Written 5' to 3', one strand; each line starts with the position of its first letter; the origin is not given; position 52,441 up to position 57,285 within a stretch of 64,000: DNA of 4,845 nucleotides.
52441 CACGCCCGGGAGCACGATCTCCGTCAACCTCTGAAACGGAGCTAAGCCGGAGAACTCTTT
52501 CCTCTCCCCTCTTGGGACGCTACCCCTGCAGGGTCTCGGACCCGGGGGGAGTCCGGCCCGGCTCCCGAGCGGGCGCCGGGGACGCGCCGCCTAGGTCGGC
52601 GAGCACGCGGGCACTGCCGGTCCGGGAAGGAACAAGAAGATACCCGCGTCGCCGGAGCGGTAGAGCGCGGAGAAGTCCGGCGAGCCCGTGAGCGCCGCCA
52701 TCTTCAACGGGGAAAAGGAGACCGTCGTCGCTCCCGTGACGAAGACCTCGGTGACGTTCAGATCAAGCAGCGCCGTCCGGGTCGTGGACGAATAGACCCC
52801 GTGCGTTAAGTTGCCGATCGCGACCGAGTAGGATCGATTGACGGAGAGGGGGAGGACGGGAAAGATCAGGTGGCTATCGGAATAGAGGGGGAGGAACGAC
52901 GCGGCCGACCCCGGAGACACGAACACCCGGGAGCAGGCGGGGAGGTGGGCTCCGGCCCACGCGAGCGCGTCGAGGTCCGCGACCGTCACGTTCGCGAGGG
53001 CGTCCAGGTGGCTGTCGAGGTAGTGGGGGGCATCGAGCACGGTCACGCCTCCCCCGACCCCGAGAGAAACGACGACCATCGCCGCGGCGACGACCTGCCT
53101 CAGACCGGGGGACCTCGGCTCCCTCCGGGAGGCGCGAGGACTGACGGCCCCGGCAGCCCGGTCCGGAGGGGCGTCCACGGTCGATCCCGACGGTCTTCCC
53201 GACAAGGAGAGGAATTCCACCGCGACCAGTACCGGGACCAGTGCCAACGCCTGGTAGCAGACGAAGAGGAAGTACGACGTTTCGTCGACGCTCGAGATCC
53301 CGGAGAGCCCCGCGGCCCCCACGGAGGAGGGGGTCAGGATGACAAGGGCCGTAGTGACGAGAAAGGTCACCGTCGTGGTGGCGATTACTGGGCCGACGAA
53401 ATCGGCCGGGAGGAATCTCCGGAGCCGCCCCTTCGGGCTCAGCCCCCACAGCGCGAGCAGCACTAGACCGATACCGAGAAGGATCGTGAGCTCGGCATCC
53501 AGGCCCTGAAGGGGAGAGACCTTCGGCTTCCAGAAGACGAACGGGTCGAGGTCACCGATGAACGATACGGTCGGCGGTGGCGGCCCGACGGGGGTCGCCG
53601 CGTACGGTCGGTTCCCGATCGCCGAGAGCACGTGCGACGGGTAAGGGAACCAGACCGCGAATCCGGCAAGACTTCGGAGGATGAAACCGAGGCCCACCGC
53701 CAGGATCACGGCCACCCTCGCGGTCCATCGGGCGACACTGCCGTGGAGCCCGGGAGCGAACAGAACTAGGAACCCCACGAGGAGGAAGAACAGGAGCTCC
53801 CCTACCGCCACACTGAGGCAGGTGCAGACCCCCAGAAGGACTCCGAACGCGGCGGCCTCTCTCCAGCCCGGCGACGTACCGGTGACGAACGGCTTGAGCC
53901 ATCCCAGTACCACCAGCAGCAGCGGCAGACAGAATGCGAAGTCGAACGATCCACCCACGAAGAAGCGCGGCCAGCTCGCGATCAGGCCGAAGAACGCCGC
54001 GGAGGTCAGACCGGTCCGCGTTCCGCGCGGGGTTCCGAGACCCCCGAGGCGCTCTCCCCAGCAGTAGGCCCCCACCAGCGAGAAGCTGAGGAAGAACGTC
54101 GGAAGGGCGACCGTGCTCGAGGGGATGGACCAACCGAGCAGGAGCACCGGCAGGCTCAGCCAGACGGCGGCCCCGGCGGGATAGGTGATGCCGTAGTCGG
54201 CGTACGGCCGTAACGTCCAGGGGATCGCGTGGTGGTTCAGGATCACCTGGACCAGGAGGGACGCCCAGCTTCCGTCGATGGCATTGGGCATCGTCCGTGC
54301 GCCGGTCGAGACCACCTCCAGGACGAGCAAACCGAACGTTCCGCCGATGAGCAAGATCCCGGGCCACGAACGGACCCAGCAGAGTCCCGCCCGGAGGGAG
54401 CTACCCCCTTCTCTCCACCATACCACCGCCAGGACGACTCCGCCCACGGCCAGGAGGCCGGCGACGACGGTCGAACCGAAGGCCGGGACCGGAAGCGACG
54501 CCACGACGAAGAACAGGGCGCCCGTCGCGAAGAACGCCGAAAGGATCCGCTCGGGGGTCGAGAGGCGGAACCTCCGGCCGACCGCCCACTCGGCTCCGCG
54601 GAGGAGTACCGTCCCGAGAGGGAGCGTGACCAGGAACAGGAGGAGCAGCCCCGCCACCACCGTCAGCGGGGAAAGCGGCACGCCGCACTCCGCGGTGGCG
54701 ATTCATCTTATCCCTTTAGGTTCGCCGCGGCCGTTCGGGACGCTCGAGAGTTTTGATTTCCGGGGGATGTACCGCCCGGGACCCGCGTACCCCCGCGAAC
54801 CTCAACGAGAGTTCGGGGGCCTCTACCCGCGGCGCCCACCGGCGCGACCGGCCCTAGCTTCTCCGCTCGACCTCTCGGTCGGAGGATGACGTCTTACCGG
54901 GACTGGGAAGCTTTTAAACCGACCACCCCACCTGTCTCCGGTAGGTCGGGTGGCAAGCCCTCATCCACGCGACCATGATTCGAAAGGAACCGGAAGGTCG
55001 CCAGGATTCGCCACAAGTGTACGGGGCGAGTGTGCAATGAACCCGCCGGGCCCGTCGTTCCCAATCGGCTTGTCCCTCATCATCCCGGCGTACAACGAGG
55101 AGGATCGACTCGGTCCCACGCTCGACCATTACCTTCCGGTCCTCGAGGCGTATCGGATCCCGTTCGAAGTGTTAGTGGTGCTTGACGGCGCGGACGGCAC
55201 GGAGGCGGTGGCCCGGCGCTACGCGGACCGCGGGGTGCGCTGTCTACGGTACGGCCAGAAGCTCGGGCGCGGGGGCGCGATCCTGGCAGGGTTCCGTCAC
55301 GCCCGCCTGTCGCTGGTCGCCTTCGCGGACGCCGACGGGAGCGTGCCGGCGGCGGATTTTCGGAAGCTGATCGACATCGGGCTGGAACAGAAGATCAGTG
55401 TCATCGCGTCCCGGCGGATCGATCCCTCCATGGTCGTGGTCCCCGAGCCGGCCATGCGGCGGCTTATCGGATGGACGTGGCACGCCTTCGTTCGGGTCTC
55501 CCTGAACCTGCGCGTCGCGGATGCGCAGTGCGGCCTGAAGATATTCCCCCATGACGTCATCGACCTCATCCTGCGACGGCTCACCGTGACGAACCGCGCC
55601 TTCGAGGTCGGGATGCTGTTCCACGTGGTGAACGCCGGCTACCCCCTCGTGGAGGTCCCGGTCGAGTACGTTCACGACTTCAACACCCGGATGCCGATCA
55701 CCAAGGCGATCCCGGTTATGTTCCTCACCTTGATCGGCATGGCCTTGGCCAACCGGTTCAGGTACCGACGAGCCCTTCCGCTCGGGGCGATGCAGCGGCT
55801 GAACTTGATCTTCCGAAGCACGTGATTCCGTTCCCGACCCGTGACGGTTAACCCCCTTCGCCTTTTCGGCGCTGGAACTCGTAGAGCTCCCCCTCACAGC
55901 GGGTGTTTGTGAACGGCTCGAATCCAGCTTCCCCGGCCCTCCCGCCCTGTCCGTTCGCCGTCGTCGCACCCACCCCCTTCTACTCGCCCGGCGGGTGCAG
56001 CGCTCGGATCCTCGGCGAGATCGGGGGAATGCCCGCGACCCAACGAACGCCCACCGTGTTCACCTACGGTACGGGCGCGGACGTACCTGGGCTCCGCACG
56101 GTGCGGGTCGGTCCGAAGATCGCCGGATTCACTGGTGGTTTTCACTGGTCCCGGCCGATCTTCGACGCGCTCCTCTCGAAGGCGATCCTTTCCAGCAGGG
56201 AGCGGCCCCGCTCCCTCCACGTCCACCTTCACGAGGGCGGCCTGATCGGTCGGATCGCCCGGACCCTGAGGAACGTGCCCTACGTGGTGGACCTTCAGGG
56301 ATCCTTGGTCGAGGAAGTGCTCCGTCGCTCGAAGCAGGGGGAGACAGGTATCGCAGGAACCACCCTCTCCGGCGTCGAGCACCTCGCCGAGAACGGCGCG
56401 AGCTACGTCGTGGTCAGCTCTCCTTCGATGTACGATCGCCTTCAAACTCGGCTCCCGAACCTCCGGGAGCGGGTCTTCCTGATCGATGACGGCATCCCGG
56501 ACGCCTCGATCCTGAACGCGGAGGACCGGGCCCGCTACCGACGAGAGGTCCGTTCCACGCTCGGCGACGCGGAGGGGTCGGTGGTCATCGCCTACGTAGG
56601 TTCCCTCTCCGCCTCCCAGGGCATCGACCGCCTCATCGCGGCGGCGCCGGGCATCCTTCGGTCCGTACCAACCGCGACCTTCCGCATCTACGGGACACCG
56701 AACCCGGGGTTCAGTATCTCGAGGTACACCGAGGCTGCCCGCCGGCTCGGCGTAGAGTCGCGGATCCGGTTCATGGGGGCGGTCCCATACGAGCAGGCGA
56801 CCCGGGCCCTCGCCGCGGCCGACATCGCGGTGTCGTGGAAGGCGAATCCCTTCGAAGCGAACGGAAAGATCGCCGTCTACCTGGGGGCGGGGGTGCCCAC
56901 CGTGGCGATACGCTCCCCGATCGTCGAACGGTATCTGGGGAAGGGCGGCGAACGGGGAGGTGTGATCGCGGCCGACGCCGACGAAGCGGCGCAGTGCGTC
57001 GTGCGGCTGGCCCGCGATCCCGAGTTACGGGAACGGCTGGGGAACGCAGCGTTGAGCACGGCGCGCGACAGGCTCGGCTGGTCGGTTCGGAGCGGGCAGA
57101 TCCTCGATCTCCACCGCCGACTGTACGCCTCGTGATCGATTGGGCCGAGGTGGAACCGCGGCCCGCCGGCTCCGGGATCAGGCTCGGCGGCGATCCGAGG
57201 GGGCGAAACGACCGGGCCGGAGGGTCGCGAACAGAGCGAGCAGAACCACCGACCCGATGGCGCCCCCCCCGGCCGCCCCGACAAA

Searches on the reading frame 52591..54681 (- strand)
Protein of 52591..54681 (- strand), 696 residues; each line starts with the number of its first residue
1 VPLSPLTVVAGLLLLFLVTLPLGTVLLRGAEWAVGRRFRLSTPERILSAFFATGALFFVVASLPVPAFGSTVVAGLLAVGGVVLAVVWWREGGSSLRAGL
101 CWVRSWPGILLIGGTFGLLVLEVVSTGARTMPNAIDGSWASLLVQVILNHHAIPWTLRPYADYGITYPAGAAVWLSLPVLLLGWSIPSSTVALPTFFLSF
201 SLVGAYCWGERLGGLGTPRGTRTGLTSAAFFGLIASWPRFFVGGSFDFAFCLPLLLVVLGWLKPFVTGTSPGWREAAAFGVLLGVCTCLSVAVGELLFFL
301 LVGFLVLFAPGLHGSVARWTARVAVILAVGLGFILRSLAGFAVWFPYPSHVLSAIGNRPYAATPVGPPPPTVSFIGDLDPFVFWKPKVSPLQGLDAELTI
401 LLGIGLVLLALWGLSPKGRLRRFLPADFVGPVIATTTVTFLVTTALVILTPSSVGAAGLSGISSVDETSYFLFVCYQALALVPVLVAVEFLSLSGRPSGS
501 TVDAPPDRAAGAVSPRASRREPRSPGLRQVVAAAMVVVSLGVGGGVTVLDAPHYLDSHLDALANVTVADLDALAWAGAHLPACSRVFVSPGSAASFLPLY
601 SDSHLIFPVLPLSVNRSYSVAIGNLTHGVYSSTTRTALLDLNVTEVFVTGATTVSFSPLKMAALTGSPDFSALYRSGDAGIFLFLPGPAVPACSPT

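Call 5: search_protein_families(library=pfam, proteins=[window:52591-54681:-], max_evalue=0.1)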
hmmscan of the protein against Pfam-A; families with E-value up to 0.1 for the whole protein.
window:52591-54681:- (696 aa): 0 families

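Call 52: search_protein_families(library=ncbifam, proteins=[window:52591-54681:-], max_evalue=0.01)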
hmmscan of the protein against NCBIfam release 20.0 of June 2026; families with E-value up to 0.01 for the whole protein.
window:52591-54681:- (696 aa): 0 families

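Call 59: search_solved_structures(query=window:52591-54681:-, max_evalue=10)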
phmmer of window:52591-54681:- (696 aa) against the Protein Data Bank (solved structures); distinct sequences matched with E-value up to 10: 0.

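Call 60: search_protein_families(library=pfam, proteins=[window:52591-54681:-], max_evalue=10)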
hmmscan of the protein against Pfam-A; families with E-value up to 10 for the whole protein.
window:52591-54681:- (696 aa): 0 families

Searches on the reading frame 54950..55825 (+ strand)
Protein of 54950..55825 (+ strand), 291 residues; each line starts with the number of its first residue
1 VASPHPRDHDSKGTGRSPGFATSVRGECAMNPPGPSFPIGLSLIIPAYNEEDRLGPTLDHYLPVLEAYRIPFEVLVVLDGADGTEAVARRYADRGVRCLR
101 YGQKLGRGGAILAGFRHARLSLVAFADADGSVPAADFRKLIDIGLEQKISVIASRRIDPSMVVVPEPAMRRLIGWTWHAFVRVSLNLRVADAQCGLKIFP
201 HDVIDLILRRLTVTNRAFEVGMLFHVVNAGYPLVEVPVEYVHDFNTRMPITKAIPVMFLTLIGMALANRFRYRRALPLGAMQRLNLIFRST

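Call 5: search_protein_families(library=pfam, proteins=[window:54950-55825:+], max_evalue=0.1)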
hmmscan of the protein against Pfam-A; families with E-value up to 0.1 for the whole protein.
window:54950-55825:+ (291 aa): 2 families
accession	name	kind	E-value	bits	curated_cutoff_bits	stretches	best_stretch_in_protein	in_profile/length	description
PF00535.33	Glycos_transf_2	-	1.5e-20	74.2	23.3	1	42-195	1-155/168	Glycosyl transferase family 2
PF13641.12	Glyco_tranf_2_3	-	1.9e-08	35.1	27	1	41-130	3-97/230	Glycosyltransferase like family 2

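Call 52: search_protein_families(library=ncbifam, proteins=[window:54950-55825:+], max_evalue=0.01)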
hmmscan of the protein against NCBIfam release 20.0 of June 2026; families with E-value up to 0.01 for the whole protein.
window:54950-55825:+ (291 aa): 12 families
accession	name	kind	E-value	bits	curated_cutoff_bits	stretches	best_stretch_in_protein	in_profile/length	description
NF058614.1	PPMAGASynPpgS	equivalog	1.6e-12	47.4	370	1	43-241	4-197/226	polyprenyl-phospho-N-acetylgalactosaminyl synthase PpgS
TIGR04283.1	glyco_like_mftF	equivalog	8.9e-09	35.2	182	1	41-143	1-96/221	TIGR04283 family arsenosugar biosynthesis glycosyltransferase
NF047588.1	GlcsyltransPgfSStrep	equivalog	2.9e-08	33.3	500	1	41-216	3-175/308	glycosyltransferase PgfS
NF007986.1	PRK10714.1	equivalog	6.2e-08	32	529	1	41-208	8-173/316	undecaprenyl-phosphate 4-deoxy-4-formamido-L-arabinose transferase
NF041391.1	DPhHxTase_Halo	equivalog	2.2e-07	30.1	375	1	47-242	3-185/213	dolichyl-phosphate hexose transferase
TIGR03965.1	mycofact_glyco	equivalog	1e-06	27.9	280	1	40-134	75-169/467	mycofactocin biosynthesis glycosyltransferase MftF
NF007482.0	PRK10073.1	equivalog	1.2e-06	27.8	423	1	41-152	8-118/334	glycosyltransferase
TIGR04182.1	glyco_TIGR04182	equivalog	4.1e-06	26.4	325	1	42-244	3-194/293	S-layer glycoprotein N-glycosyltransferase AglJ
TIGR03937.1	PgaC_IcaA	equivalog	0.00013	21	422.3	1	41-131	47-137/407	poly-beta-1,6-N-acetyl-D-glucosamine synthase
NF010496.0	PRK13915.1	equivalog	0.00031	19.9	262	1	41-137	33-134/307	glucosyl-3-phosphoglycerate synthase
NF038302.1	EPS_HpsE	equivalog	0.00037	19.6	300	1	41-136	3-102/307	hormogonium polysaccharide biosynthesis glycosyltransferase HpsE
NF041875.1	EPS_EpsD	equivalog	0.0059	16.1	370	1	41-133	1-93/325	exopolysaccharide biosynthesis glycosyltransferase EpsD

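Call 85: search_solved_structures(query=window:54950-55825:+, max_evalue=0.001)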
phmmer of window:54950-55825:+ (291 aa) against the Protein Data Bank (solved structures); distinct sequences matched with E-value up to 0.001: 9.
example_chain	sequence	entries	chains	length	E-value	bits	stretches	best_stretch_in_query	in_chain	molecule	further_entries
5eke_A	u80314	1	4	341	1.1e-07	34.6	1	38-157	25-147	Uncharacterized glycosyltransferase sll0501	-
5ekp_C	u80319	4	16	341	1.1e-07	34.6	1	38-157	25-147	Uncharacterized glycosyltransferase sll0501 | Glycosyltransferase sll0501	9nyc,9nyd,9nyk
9nye_A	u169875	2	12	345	1.2e-07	34.6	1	38-157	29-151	Glycosyltransferase sll0501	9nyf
8vxh_A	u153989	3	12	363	4.3e-07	32.7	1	40-209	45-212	Undecaprenyl-phosphate 4-deoxy-4-formamido-L-arabinose transferase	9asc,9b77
9bhc_C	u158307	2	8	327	4.8e-07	32.6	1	41-209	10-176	Undecaprenyl-phosphate 4-deoxy-4-formamido-L-arabinose transferase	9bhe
6yv7_B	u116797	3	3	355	1.2e-05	28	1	33-136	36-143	Glycosyl transferase, family 2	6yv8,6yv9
6yv7_A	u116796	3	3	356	1.2e-05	28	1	33-136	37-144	Glycosyl transferase, family 2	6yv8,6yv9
9hwj_A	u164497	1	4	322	1.5e-05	27.7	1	41-152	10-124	Undecaprenyl-phosphate 4-deoxy-4-formamido-L-arabinose transferase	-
5mlz_A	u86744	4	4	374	0.00045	22.8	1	41-173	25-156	Dolichol monophosphate mannose synthase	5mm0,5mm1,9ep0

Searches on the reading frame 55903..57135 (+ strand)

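Call 5: search_protein_families(library=pfam, proteins=[window:55903-57135:+], max_evalue=0.1)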
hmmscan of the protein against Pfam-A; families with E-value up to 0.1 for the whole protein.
window:55903-57135:+ (410 aa): 5 families
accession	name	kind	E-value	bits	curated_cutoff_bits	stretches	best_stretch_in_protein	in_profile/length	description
PF13692.12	Glyco_trans_1_4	-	1.1e-13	52.1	27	1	228-372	3-142/142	Glycosyl transferases group 1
PF00534.26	Glycos_transf_1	-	1.7e-12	47.6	26.4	1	216-383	5-169/172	Glycosyl transferases group 1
PF13524.12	Glyco_trans_1_2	-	1.7e-11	44.7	25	1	253-402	7-144/144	Glycosyl transferase-like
PF13579.12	Glyco_trans_4_4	-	2.7e-10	41.3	29.7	1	30-191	1-152/158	Glycosyl transferase 4-like domain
PF13439.12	Glyco_transf_4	-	0.00089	19.8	28.5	1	49-198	21-166/170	Glycosyltransferase Family 4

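Call 52: search_protein_families(library=ncbifam, proteins=[window:55903-57135:+], max_evalue=0.01)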
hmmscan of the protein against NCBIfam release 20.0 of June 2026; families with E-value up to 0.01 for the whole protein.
window:55903-57135:+ (410 aa): 8 families
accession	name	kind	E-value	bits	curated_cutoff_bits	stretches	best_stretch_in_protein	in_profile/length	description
TIGR03449.1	mycothiol_MshA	equivalog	4.7e-14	52.1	462.5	1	105-406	106-402/406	D-inositol-3-phosphate glycosyltransferase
NF041876.1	EPS_EpsE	equivalog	4.6e-11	42.6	400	1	165-387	161-376/389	exopolysaccharide biosynthesis GT4 family glycosyltransferase EpsE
NF038229.1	Glyco4_Geo_Pelo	equivalog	2.5e-10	39.9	400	1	99-405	53-334/338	GPMC system family 4 glycosyltransferase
NF007640.0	PRK10307.1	subfamily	2.3e-09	36.7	276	1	173-391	179-391/411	WcaI family glycosyltransferase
TIGR02149.1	glgA_Coryne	subfamily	4.2e-09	36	302.4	1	104-251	86-229/391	glycogen synthase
TIGR04063.1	stp3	hypoth_equivalog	9.9e-08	31.3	442.05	1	210-309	198-293/397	TIGR04063 family PEP-CTERM/XrtA system glycosyltransferase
TIGR04157.1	glyco_rSAM_CFB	subfamily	3.6e-05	22.9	400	1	166-308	170-303/406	TIGR04157 family glycosyltransferase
NF038295.1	EPS_HpsP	equivalog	0.0045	16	550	1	207-406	188-386/388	hormogonium polysaccharide biosynthesis glycosyltransferase HpsP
